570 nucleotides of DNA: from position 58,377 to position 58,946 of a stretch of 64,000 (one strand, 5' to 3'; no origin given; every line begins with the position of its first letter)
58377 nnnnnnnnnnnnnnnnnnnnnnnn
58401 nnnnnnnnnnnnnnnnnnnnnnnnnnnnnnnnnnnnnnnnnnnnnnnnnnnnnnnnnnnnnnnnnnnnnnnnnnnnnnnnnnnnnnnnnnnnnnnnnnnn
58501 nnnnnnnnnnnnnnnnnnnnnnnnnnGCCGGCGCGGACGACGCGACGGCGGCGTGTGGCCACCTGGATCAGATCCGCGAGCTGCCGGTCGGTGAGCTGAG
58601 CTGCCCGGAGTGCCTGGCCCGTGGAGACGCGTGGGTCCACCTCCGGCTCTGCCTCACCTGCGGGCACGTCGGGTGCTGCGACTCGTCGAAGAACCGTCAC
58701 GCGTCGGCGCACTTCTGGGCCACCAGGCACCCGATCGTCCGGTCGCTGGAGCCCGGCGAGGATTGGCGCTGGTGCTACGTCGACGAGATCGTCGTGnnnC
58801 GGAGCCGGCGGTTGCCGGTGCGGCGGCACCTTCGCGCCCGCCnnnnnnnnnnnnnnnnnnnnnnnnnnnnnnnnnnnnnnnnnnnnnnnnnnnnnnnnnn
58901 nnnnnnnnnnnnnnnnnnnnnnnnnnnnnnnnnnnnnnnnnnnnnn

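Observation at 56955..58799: MFS transporter with a C-terminal UBP-type zinc finger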

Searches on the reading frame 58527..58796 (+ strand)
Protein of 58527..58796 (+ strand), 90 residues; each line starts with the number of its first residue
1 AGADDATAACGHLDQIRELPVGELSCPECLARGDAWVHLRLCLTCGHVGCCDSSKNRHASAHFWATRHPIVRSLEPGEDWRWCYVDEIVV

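Call 6: search_solved_structures(query=window:58551-58796:+, max_evalue=1, show_alignments=4)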
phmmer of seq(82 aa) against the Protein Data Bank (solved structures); distinct sequences matched with E-value up to 1: 17.
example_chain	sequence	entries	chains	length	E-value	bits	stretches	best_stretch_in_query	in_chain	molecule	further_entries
2ida_A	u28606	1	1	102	7.3e-29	103.1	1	2-81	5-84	Hypothetical protein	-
2i50_A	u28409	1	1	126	3.1e-05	27.4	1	32-78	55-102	Ubiquitin carboxyl-terminal hydrolase 16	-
9ycw_A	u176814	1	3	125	3.3e-05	27.3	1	32-78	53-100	Ubiquitin carboxyl-terminal hydrolase 16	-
5g0f_A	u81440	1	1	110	0.00032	24.1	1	2-79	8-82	HDAC6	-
8wg5_M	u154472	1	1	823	0.00065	23.1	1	32-78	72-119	Ubiquitin carboxyl-terminal hydrolase 16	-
6kcz_A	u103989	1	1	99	0.0034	20.8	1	2-79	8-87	Ubiquitin carboxyl-terminal hydrolase 20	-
2uzg_A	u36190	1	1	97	0.0053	20.2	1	2-77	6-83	UBIQUITIN CARBOXYL-TERMINAL HYDROLASE 33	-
9yc2_A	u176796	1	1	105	0.013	18.9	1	16-77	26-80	Ubiquitin carboxyl-terminal hydrolase 49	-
6tbm_Q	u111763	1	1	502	0.026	18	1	16-62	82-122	Ubiquitin carboxyl-terminal hydrolase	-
6dxh_A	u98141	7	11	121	0.029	17.8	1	5-65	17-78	Ubiquitin carboxyl-terminal hydrolase 5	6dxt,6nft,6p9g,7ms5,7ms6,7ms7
2g43_A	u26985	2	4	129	0.034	17.6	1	5-65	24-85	Ubiquitin carboxyl-terminal hydrolase 5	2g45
9mpy_A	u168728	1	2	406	0.15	15.6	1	9-67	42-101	UPF0261 domain-containing protein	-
3ihp_A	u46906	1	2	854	0.37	14.3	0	5-65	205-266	Ubiquitin carboxyl-terminal hydrolase 5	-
6dfa_A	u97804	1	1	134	0.49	13.9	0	32-62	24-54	Transcriptional regulator Kaiso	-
2l80_A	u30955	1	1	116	0.67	13.5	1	6-64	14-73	Ubiquitin carboxyl-terminal hydrolase 13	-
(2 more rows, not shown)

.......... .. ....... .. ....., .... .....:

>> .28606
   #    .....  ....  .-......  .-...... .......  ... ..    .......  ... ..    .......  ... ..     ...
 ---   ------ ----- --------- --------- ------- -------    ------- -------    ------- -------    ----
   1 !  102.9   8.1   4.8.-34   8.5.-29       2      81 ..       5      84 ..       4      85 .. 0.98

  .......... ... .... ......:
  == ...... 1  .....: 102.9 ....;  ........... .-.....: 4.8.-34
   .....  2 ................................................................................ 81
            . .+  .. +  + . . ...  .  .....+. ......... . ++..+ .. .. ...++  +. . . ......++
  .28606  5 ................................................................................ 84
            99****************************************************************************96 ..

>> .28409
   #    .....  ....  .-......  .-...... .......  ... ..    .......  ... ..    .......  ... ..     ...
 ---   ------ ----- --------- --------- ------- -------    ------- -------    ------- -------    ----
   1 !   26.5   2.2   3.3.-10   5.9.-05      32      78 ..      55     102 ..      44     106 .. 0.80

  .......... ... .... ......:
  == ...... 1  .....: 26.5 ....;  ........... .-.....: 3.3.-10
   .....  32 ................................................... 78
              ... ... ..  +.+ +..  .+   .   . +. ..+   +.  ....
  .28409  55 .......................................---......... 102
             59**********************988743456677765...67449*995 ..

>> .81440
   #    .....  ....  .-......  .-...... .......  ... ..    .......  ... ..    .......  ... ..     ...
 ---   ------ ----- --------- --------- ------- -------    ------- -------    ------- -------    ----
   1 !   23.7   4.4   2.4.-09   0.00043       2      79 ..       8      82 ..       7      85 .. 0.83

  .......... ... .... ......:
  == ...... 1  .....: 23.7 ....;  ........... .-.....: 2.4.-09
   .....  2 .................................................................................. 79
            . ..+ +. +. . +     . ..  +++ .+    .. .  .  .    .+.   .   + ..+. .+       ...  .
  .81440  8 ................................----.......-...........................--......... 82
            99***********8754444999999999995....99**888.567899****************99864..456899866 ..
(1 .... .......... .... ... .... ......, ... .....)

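Call 9: find_homologous_proteins(query=window:58527-58796:+, max_evalue=0.001)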
Query seq(90 aa) (90 aa): 8000 proteins with E <= 0.001 among 8000 candidates; the best 120 are listed.
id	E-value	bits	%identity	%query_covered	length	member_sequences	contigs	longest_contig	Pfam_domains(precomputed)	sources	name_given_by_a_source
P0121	2.6e-40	155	71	100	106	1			PF02148.26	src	-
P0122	1.2e-38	149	69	97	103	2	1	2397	PF02148.26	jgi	jgi:uncharacterized UBP type Zn finger protein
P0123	4.3e-38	147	73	91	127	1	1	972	PF02148.26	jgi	-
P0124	8.4e-38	147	74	98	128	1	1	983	PF02148.26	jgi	jgi:uncharacterized UBP type Zn finger protein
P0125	9.5e-38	146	64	99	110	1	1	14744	PF02148.26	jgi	jgi:uncharacterized UBP type Zn finger protein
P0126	1.7e-37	146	70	100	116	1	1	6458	PF02148.26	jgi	jgi:uncharacterized UBP type Zn finger protein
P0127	1.9e-37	145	68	94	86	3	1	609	PF02148.26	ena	-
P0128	1.9e-37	145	73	93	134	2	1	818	PF02148.26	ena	-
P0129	2.5e-37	145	67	92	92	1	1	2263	PF02148.26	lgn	-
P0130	4.2e-37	144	68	97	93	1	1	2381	PF02148.26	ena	-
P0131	8.8e-37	143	69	92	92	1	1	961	PF02148.26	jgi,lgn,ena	-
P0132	1.1e-36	143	70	92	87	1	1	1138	PF02148.26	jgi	jgi:uncharacterized UBP type Zn finger protein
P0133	1.3e-36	143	68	90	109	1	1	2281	PF02148.26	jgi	jgi:uncharacterized UBP type Zn finger protein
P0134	1.4e-36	143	68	99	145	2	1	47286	PF02148.26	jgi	jgi:uncharacterized UBP type Zn finger protein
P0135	1.5e-36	143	69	92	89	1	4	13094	PF02148.26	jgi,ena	jgi:monovalent cation:H+ antiporter-2, CPA2 family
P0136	1.9e-36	142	70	97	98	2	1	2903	PF02148.26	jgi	jgi:uncharacterized UBP type Zn finger protein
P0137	2.0e-36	142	70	92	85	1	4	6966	PF02148.26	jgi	jgi:uncharacterized UBP type Zn finger protein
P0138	2.2e-36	142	74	100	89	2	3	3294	PF02148.26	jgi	-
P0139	2.2e-36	142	74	100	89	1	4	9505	PF02148.26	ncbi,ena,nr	ncbi:MAG TPA: UBP-type zinc finger domain-containing protein [Thermoleophilia bacterium]|nr:UBP-type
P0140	2.7e-36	142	69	92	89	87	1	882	PF02148.26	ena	-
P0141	2.9e-36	142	67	92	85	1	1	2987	PF02148.26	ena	-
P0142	3.1e-36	142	63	100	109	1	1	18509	PF02148.26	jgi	jgi:uncharacterized UBP type Zn finger protein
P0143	3.1e-36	142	69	92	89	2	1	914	PF02148.26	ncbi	-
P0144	3.2e-36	141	67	92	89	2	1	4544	PF02148.26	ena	-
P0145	3.3e-36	141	70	93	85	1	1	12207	PF02148.26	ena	-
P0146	3.4e-36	141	72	90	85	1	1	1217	PF02148.26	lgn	-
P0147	3.7e-36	141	71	99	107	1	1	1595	PF02148.26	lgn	-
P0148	3.7e-36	141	67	92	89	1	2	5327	PF02148.26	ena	-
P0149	3.9e-36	141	67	92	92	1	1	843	PF02148.26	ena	-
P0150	4.1e-36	141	73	92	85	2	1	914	PF02148.26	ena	-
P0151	4.4e-36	141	72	91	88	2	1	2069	PF02148.26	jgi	jgi:uncharacterized UBP type Zn finger protein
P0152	4.7e-36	141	67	92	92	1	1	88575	PF02148.26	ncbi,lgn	-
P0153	4.8e-36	141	68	93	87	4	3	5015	PF02148.26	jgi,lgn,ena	-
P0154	5.1e-36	141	71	93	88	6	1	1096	PF02148.26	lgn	-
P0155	5.1e-36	141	69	92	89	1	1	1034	PF02148.26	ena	-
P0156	5.2e-36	141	69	98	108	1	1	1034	PF02148.26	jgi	-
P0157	5.3e-36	141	68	91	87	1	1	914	PF02148.26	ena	-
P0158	5.4e-36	141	67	93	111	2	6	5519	PF02148.26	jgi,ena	jgi:uncharacterized UBP type Zn finger protein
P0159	5.5e-36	141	65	93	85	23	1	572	PF02148.26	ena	-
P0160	5.5e-36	141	67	93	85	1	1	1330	PF02148.26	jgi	-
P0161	5.6e-36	141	72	94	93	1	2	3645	PF02148.26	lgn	-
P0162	6.0e-36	141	70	91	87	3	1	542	PF02148.26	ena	-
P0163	7.2e-36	140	65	94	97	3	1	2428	PF02148.26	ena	-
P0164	7.7e-36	140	67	94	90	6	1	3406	PF02148.26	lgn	-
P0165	7.7e-36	140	66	97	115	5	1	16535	PF02148.26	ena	-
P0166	8.0e-36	140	73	92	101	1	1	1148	PF02148.26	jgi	-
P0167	8.3e-36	140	67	92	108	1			PF02148.26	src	-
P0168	8.6e-36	140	70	90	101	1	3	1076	PF02148.26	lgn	-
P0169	8.6e-36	140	64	93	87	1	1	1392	PF02148.26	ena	-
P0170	9.1e-36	140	68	91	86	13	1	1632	PF02148.26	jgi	-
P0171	9.5e-36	140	71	91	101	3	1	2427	PF02148.26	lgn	-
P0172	9.7e-36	140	71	91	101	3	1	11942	PF02148.26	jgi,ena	-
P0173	9.8e-36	140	67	92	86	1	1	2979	PF02148.26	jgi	-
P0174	9.8e-36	140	67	92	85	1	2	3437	PF02148.26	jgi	jgi:uncharacterized UBP type Zn finger protein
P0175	1.0e-35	140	69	92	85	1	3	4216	PF02148.26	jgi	jgi:uncharacterized UBP type Zn finger protein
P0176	1.0e-35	140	65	93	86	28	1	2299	PF02148.26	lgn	-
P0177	1.0e-35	140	67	94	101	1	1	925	PF02148.26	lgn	-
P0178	1.1e-35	140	72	91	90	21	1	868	PF02148.26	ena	-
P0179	1.1e-35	140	67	91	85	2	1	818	PF02148.26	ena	-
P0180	1.2e-35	140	73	90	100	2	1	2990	PF02148.26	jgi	jgi:uncharacterized UBP type Zn finger protein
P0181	1.2e-35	140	67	100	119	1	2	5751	PF02148.26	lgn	-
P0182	1.2e-35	140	65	99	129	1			PF02148.26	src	-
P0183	1.3e-35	140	68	91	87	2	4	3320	PF02148.26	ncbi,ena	ncbi:MAG TPA: UBP-type zinc finger domain-containing protein [Nitrospirales bacterium]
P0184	1.3e-35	140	68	91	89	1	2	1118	PF02148.26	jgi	jgi:uncharacterized UBP type Zn finger protein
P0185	1.3e-35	140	70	92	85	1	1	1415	PF02148.26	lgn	-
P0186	1.4e-35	139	67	92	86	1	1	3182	PF02148.26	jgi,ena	jgi:uncharacterized UBP type Zn finger protein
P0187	1.4e-35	139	72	90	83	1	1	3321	PF02148.26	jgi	jgi:uncharacterized UBP type Zn finger protein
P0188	1.4e-35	139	70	90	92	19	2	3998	PF02148.26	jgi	jgi:uncharacterized UBP type Zn finger protein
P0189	1.5e-35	139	67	92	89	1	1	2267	PF02148.26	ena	-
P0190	1.5e-35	139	68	92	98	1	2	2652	PF02148.26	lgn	-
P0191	1.6e-35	139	68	91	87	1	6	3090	PF02148.26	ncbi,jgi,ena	-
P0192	1.6e-35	139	68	91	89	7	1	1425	PF02148.26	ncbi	-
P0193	1.6e-35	139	63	100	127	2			PF02148.26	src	-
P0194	1.6e-35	139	70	92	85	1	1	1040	PF02148.26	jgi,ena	jgi:uncharacterized UBP type Zn finger protein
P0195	1.6e-35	139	68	91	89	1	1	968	PF02148.26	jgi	-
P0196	1.7e-35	139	70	98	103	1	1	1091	PF02148.26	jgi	jgi:uncharacterized UBP type Zn finger protein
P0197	1.7e-35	139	69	90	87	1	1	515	PF02148.26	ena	-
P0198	1.8e-35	139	69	92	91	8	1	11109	PF02148.26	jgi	jgi:uncharacterized UBP type Zn finger protein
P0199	1.8e-35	139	67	90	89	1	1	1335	PF02148.26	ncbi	-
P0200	1.8e-35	139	68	91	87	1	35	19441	PF02148.26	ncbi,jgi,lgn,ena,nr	ncbi:MAG: UBP-type zinc finger domain-containing protein [Nitrospirae bacterium]|nr:MAG: UBP-type zi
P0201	1.8e-35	139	70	92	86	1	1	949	PF02148.26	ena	-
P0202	1.8e-35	139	74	93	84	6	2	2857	PF02148.26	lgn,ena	-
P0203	1.9e-35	139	67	92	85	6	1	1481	PF02148.26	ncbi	-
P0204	1.9e-35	139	68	91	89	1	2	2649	PF02148.26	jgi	-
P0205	1.9e-35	139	64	92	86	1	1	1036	PF02148.26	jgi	-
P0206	1.9e-35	139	71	92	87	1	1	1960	PF02148.26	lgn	-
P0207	1.9e-35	139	69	94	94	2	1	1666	PF02148.26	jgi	-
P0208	2.0e-35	139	73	90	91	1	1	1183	PF02148.26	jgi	jgi:uncharacterized UBP type Zn finger protein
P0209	2.0e-35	139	68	91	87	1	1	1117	PF02148.26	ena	-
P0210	2.1e-35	139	68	91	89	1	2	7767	PF02148.26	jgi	-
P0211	2.1e-35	139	70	90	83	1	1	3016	PF02148.26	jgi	jgi:uncharacterized UBP type Zn finger protein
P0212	2.2e-35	139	65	94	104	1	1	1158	PF02148.26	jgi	jgi:hypothetical protein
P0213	2.2e-35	139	73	92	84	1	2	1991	PF02148.26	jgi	jgi:uncharacterized UBP type Zn finger protein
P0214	2.3e-35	139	63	97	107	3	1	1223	PF02148.26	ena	-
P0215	2.3e-35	139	67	92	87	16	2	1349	PF02148.26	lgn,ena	-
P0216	2.4e-35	139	62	100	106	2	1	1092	PF02148.26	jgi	jgi:uncharacterized UBP type Zn finger protein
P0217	2.4e-35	139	70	91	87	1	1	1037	PF02148.26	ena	-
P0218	2.5e-35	139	71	94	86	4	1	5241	PF02148.26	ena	-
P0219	2.5e-35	139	71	91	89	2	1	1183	PF02148.26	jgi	jgi:uncharacterized UBP type Zn finger protein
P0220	2.6e-35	139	68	91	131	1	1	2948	PF02148.26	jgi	jgi:uncharacterized UBP type Zn finger protein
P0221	2.6e-35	139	65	91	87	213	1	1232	PF02148.26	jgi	jgi:monovalent cation:H+ antiporter-2, CPA2 family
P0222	2.6e-35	139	67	92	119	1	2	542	PF02148.26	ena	-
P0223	2.6e-35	139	70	90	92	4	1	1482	PF02148.26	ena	-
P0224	2.8e-35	138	68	93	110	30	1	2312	PF02148.26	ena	-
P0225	2.8e-35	138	66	91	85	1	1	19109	PF02148.26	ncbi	ncbi:MAG: UBP-type zinc finger domain-containing protein [Acidobacteriota bacterium]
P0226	2.9e-35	138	70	92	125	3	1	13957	PF02148.26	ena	-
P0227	2.9e-35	138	67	91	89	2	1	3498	PF02148.26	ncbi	-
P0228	2.9e-35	138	63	96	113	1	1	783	PF02148.26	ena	-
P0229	2.9e-35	138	66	94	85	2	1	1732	PF02148.26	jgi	jgi:uncharacterized UBP type Zn finger protein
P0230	2.9e-35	138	67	90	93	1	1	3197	PF02148.26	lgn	-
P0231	2.9e-35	138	66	94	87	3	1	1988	PF02148.26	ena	-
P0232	3.0e-35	138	65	92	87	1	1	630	PF02148.26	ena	-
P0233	3.2e-35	138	70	91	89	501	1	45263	PF02148.26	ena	-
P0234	3.2e-35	138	70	91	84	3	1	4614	PF02148.26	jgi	jgi:uncharacterized UBP type Zn finger protein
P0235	3.2e-35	138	65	94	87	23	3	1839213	PF02148.26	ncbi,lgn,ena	ncbi:MAG: UBP-type zinc finger domain-containing protein [Candidatus Sulfotelmatobacter sp.]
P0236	3.3e-35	138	68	92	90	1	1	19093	PF02148.26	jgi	-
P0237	3.4e-35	138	65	92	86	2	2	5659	PF02148.26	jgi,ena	jgi:uncharacterized UBP type Zn finger protein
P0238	3.4e-35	138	67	91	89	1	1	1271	PF02148.26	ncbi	-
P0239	3.4e-35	138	63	91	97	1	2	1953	PF02148.26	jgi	jgi:uncharacterized UBP type Zn finger protein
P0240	3.5e-35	138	66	91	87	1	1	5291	PF02148.26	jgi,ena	-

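Call 41: predict_structure(alignment_id=A2)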
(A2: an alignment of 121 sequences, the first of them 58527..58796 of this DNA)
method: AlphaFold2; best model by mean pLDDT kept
length: 90 residues; sequences in the alignment: 121
mean_pLDDT: 66.9   pTM: 0.53
mean pLDDT of the five models: 66.9, 59.7, 53.3, 50.8, 49.4
residues with pLDDT >= 90: 0; 70-90: 43; 50-70: 39; < 50: 8
segments of 3 or more residues with pLDDT < 50: 1-6
pLDDT, mean of each block of 10 residues (from residue 1): 52 66 59 64 74 58 79 77 73
secondary structure, 60 per line:
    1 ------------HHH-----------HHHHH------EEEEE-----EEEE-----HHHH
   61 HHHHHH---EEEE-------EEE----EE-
elements in order: H27-31 E38-42 E48-51 H57-66 E70-73 E81-83

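Call 42: search_protein_representatives(protein=window:58527-58796:+)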
Query: 90 residues. Proteins with E-value up to 0.001 (for the whole library): 2824; up to 1e-10: 1517; up to 1e-30: 36. The best 150 are listed.
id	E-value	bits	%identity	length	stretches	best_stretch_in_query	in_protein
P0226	9.1e-36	138.4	71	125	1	7-88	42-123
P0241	4.5e-35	136.2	70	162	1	9-90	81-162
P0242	6.7e-35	135.6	65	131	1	7-90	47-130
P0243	1.8e-34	134.2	66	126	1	7-89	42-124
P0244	1.8e-34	134.2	66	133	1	9-90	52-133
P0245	3.6e-34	133.3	69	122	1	9-88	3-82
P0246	4.2e-34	133.0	63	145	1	8-88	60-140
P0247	6.7e-34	132.4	65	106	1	9-89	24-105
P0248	2.5e-33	130.5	60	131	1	4-89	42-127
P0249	3.5e-33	130.1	61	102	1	7-89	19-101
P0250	4.0e-33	129.9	63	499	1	6-89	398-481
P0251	5.9e-33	129.3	62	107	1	2-89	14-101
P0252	6.2e-33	129.3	60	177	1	6-88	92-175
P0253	6.6e-33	129.2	61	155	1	7-89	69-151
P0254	6.7e-33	129.2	64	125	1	9-89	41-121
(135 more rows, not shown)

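Call 46: fold_search(model_id=the predicted structure, library=pdb)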
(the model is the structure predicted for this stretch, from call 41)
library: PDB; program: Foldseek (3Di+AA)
matches with E <= 10: 43; with E <= 0.001: 1
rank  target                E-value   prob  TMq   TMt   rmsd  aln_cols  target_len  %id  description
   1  2ida_MODEL_1_A        9.7e-07  1.00  0.51  0.46   6.5        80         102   55  Solution NMR Structure of Protein RPA1320 from Rhodopseudomonas Palustris. Northeast Structural Genomics Conso (released 2006-10-24)
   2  5g0f                  3.4e-03  1.00  0.52  0.43   6.5        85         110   32  Crystal structure of Danio rerio HDAC6 ZnF-UBP domain (released 2016-07-27)
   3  3phd_D                3.4e-03  1.00  0.51  0.54   6.6        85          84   28  Crystal structure of human HDAC6 in complex with ubiquitin (released 2011-02-23)
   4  2i50_MODEL_1_A        3.6e-03  1.00  0.52  0.40   3.9        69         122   30  Solution Structure of Ubp-M Znf-UBP domain (released 2007-08-07)
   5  3phd_A                3.6e-03  1.00  0.51  0.45   6.6        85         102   28  Crystal structure of human HDAC6 in complex with ubiquitin (released 2011-02-23)
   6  3phd_C                4.4e-03  1.00  0.51  0.54   6.6        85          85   27  Crystal structure of human HDAC6 in complex with ubiquitin (released 2011-02-23)
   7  9yc2                  4.7e-03  1.00  0.52  0.45   7.3        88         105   25  Crystal structure of USP49 ZnF-UBP domain (released 2025-10-29)
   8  5kh3                  5.0e-03  1.00  0.51  0.46   6.6        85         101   28  Crystal structure of fragment (3-(5-Chloro-1,3-benzothiazol-2-yl)propanoic acid) bound in the ubiquitin binding pocket o (released 2016-07-27)
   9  3phd_B                5.6e-03  1.00  0.51  0.47   6.6        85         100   27  Crystal structure of human HDAC6 in complex with ubiquitin (released 2011-02-23)
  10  3gv4_A                5.6e-03  1.00  0.51  0.47   6.6        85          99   28  Crystal structure of human HDAC6 zinc finger domain and ubiquitin C-terminal peptide RLRGG (released 2009-04-28)
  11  5wpb                  6.4e-03  1.00  0.51  0.46   6.6        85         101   28  Crystal structure of fragment 3-(3-(pyridin-2-ylmethoxy)quinoxalin-2-yl)propanoic acid bound in the ubiquitin binding po (released 2017-08-23)
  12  6cec                  7.3e-03  1.00  0.51  0.46   6.6        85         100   28  Crystal structure of fragment 3-(3-Methoxy-2-quinoxalinyl)propanoic acid bound in the ubiquitin binding pocket of the HD (released 2018-02-28)
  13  7zyu_A                8.3e-03  1.00  0.51  0.44   6.7        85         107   27  HDAC6 ZnF domain inhibitor - DARPin (Designed Ankyrin repeat protein) F10 (released 2022-06-01)
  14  5wbn                  8.9e-03  1.00  0.49  0.44   6.5        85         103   28  Crystal structure of fragment 3-(3-Benzyl-2-oxo-2H-[1,2,4]triazino[2,3-c]quinazolin-6-yl)propanoic acid bound in the ubi (released 2017-08-02)
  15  3c5k                  9.5e-03  1.00  0.50  0.43   6.6        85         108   28  Crystal structure of human HDAC6 zinc finger domain (released 2008-02-19)
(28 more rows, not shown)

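Call 59: search_protein_families(library=pfam, alignment_id=A4, max_evalue=0.0001)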
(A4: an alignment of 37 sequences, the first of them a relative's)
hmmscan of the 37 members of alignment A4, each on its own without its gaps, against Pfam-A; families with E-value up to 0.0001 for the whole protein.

A. member 1, P0250 (499 aa): 2 families
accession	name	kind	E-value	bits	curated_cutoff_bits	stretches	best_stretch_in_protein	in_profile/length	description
PF00999.27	Na_H_Exchanger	-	2e-52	178.7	26.2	1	14-371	6-373/375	Sodium/hydrogen exchanger, transmembrane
PF02148.25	zf-UBP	-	3.3e-12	46.9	22.7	1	418-483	1-59/63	Zn-finger in ubiquitin-hydrolases and other protein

B. families by the number of members that match (of 37 scanned): 14 families
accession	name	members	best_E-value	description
PF02148.25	zf-UBP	37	4.8e-16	Zn-finger in ubiquitin-hydrolases and other protein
PF02254.24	TrkA_N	9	2.9e-21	TrkA-N domain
PF02080.26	TrkA_C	7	1.5e-10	TrkA-C domain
PF00999.27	Na_H_Exchanger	6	1.2e-54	Sodium/hydrogen exchanger, transmembrane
PF07690.21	MFS_1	2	1.6e-54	Major Facilitator Superfamily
PF03741.22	TerC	2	9.1e-51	Integral membrane protein TerC family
PF06772.16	LtrA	1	1.4e-33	Bacterial low temperature requirement A protein (LtrA)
PF01765.24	RRF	1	4.2e-24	Ribosome recycling factor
PF03334.19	PhaG_MnhG_YufB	1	1e-21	Na+/H+ antiporter subunit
PF02457.21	DAC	1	2.7e-17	DisA bacterial checkpoint controller nucleotide-binding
PF03706.18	LPG_synthase_TM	1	3.9e-16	Lysylphosphatidylglycerol synthase TM region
PF01243.27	PNPOx_N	1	3.2e-15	Pyridoxamine 5'-phosphate oxidase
PF13241.12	NAD_binding_7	1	1.4e-05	Putative NAD(P)-binding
PF23443.1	DUF7126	1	1.4e-05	Family of unknown function (DUF7126)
